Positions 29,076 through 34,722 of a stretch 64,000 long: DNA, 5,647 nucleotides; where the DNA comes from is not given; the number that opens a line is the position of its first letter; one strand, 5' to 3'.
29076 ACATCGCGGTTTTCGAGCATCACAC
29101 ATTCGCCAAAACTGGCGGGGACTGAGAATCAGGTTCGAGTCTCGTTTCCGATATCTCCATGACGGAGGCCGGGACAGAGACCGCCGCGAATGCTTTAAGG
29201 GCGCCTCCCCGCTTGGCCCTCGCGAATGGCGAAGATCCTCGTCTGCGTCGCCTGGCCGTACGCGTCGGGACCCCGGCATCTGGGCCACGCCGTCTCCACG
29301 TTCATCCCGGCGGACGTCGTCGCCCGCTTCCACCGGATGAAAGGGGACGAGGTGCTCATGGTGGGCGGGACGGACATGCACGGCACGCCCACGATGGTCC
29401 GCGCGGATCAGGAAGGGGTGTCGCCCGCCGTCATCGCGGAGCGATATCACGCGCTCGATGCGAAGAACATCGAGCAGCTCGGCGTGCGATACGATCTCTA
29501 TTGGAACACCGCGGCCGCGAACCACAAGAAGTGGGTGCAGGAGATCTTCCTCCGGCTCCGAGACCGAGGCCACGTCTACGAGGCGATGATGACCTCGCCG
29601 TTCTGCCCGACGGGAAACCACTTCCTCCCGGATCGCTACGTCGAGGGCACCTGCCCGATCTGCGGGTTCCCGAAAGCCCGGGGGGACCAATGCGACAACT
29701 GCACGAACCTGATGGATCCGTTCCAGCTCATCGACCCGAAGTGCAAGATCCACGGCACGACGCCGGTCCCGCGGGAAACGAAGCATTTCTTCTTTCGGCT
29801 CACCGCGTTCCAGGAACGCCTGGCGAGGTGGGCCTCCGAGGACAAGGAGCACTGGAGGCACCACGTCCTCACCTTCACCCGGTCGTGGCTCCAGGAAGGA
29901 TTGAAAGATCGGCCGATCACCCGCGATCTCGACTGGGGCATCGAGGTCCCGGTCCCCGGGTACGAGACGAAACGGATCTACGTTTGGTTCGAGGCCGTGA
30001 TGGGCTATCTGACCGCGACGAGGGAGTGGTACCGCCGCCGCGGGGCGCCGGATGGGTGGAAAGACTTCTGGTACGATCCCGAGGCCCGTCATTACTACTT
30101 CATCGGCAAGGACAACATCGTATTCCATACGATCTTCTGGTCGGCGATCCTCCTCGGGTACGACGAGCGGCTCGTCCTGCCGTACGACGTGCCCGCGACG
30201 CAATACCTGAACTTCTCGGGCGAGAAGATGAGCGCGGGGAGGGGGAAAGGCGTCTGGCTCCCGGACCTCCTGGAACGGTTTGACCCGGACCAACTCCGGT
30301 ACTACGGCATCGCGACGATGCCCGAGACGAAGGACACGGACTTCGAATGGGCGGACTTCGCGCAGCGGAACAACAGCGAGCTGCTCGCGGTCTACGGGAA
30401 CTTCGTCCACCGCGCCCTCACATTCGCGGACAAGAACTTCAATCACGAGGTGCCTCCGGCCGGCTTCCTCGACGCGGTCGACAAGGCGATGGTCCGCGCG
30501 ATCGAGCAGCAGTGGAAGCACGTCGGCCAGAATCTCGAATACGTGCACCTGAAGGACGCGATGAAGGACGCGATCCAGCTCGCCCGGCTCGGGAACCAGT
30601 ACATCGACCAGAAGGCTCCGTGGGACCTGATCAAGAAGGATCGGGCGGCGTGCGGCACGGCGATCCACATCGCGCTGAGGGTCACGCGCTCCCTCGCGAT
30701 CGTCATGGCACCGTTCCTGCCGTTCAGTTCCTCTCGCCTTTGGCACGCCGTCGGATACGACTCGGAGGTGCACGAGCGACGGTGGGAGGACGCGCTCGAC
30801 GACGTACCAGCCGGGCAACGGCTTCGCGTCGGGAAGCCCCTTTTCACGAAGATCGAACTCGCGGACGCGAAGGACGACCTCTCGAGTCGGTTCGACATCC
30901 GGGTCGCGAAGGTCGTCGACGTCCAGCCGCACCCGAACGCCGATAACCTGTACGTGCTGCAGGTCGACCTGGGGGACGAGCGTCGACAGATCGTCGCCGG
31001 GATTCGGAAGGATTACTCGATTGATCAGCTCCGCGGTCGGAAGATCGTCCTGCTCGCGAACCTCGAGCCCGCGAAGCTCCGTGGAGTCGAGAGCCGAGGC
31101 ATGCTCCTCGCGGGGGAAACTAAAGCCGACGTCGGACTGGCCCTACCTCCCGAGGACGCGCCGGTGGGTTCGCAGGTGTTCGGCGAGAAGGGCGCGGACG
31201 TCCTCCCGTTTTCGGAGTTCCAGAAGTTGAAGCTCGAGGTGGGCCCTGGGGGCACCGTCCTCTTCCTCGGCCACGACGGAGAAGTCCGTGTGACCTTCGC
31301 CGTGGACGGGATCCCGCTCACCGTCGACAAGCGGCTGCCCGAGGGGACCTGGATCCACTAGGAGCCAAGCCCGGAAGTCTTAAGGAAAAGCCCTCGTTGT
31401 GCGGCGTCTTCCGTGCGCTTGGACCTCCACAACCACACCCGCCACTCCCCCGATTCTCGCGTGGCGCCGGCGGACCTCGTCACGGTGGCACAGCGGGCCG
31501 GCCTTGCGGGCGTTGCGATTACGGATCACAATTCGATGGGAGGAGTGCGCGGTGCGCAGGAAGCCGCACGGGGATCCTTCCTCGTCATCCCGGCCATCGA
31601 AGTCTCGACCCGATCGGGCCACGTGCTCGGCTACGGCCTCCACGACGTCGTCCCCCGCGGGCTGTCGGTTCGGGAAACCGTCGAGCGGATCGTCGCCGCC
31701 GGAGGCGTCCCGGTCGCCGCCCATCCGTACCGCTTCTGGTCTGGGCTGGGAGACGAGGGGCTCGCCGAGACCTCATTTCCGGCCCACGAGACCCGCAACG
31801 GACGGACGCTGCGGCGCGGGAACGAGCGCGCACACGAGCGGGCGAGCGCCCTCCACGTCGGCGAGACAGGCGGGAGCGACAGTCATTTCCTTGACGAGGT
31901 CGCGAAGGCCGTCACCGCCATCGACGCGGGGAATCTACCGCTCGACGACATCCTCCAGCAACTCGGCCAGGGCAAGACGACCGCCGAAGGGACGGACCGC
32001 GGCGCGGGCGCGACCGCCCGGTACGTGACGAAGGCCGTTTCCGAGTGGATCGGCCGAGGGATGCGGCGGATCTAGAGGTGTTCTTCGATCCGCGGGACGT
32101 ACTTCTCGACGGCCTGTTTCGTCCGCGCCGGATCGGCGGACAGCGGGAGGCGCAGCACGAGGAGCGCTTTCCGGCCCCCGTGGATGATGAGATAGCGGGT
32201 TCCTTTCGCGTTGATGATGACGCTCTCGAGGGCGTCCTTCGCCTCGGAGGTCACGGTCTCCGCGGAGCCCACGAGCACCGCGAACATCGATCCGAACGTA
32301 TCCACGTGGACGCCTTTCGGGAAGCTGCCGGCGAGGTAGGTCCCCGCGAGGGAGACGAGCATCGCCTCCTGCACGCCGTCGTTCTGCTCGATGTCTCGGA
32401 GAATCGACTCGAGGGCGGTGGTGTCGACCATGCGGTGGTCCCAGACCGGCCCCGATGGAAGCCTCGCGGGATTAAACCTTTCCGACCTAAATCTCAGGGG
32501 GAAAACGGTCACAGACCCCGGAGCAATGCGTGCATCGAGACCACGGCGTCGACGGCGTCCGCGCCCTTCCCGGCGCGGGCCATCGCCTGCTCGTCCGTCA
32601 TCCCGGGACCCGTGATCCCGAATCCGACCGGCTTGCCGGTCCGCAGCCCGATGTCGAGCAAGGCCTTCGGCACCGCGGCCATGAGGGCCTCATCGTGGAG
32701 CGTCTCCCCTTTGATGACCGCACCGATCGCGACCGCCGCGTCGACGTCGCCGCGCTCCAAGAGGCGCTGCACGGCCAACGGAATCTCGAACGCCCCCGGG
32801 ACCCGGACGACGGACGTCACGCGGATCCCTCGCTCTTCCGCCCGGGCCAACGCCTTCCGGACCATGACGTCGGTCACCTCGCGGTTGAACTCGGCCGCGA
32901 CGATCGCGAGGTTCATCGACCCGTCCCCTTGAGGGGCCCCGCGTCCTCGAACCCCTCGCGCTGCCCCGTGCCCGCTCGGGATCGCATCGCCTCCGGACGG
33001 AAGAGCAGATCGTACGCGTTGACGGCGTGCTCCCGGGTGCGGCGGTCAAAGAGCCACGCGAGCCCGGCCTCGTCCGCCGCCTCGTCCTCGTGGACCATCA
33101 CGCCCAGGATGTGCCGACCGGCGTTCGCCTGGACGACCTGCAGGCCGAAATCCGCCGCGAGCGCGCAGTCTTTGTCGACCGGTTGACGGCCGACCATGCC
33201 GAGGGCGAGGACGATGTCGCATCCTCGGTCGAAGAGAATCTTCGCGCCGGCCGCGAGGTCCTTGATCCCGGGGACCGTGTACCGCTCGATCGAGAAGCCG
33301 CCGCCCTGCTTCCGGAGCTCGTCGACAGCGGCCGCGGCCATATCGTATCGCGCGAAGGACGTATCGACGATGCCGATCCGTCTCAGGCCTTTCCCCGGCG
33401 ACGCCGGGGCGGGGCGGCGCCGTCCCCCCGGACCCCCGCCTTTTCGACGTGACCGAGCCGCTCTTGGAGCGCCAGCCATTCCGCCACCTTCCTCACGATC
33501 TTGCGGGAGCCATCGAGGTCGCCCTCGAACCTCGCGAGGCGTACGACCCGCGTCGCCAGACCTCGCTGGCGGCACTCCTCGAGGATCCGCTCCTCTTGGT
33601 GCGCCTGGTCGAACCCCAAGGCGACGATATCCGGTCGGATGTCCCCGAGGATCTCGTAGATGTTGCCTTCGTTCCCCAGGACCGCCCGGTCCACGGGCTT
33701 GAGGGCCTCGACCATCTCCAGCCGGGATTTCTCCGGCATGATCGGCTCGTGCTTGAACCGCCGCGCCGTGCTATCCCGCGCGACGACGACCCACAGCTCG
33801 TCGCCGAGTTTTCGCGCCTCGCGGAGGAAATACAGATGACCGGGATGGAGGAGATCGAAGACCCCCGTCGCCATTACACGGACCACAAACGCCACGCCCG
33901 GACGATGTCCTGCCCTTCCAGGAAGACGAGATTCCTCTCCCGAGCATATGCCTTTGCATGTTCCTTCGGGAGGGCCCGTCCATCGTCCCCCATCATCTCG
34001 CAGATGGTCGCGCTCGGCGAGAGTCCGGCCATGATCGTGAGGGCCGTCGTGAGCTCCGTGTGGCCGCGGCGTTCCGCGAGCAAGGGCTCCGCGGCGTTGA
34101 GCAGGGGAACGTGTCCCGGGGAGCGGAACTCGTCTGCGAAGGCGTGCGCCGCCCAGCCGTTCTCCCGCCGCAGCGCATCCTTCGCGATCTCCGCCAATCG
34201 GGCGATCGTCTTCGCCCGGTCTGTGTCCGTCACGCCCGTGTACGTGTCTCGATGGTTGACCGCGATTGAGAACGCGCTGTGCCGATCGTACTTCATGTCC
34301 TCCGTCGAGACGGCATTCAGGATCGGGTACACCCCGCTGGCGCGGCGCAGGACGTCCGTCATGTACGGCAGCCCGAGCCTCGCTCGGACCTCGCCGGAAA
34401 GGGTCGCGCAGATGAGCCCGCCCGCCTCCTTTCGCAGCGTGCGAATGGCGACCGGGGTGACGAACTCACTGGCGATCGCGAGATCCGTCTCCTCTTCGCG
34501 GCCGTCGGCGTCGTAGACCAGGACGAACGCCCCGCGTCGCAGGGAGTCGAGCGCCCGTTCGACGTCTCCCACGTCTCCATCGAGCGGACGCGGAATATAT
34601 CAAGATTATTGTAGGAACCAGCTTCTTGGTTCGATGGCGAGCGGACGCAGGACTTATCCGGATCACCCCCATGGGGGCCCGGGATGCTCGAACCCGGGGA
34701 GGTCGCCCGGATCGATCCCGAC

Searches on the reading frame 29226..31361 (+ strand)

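Call 48: search_protein_families(library=pfam, proteins=[window:29226-31361:+], max_evalue=0.00001)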
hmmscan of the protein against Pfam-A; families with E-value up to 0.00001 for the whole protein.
window:29226-31361:+ (711 aa): 6 families
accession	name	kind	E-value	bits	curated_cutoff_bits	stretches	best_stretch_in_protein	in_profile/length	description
PF09334.17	tRNA-synt_1g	-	4.9e-145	483.6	20.1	1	4-397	1-390/391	tRNA synthetases class I (M)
PF01588.26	tRNA_bind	-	2.4e-30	104.9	27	1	558-649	1-95/96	Putative tRNA binding domain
PF19303.5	Anticodon_3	-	1e-20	74.6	23.5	1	409-556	1-147/152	Anticodon binding domain of methionyl tRNA ligase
PF00133.28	tRNA-synt_1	-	2.1e-16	60.1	22.7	1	8-243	29-245/414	tRNA synthetases class I (I, L, M and V)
PF08264.19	Anticodon_1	-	1.8e-08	34.8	25.1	1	419-523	1-108/148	Anticodon-binding domain of tRNA ligase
PF01406.26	tRNA-synt_1e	-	4.4e-07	30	27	0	15-120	21-124/301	tRNA synthetases class I (C) catalytic domain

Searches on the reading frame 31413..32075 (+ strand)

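Call 48: search_protein_families(library=pfam, proteins=[window:31413-32075:+], max_evalue=0.00001)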
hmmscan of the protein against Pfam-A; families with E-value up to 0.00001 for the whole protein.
window:31413-32075:+ (220 aa): 2 families
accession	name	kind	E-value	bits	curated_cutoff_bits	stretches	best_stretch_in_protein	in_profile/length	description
PF13263.12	PHP_C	-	2e-10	40.5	21.3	1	136-189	3-56/56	PHP-associated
PF02811.25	PHP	-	3.3e-08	34.5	26.4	1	4-54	1-52/164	PHP domain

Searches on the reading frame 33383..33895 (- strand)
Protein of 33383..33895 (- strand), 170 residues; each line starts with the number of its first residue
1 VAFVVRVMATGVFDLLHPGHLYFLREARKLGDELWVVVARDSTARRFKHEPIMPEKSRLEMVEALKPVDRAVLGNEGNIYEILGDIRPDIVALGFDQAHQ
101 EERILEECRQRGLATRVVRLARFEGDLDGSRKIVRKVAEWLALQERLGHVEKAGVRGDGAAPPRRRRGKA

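Call 48: search_protein_families(library=pfam, proteins=[window:33383-33895:-], max_evalue=0.00001)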
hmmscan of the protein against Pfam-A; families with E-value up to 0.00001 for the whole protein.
window:33383-33895:- (170 aa): 1 family
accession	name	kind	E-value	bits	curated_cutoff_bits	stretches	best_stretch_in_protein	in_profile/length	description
PF01467.32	CTP_transf_like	-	2.5e-19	70.2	21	1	9-119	2-113/133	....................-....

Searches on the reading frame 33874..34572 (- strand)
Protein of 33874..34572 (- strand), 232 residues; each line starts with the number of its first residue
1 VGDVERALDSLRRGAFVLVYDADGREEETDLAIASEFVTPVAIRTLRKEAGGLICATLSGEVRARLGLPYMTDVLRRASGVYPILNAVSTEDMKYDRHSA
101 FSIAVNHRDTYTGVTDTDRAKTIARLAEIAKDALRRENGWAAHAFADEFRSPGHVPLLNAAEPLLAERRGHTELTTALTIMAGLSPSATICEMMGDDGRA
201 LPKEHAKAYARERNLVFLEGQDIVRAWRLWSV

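Call 48: search_protein_families(library=pfam, proteins=[window:33874-34572:-], max_evalue=0.00001)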
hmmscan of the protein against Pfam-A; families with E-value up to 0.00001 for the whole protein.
window:33874-34572:- (232 aa): 1 family
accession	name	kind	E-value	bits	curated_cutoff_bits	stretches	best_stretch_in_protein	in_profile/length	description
PF00926.24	DHBP_synthase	-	8.4e-56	189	26.4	1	5-225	1-190/191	3,4-dihydroxy-2-butanone 4-phosphate synthase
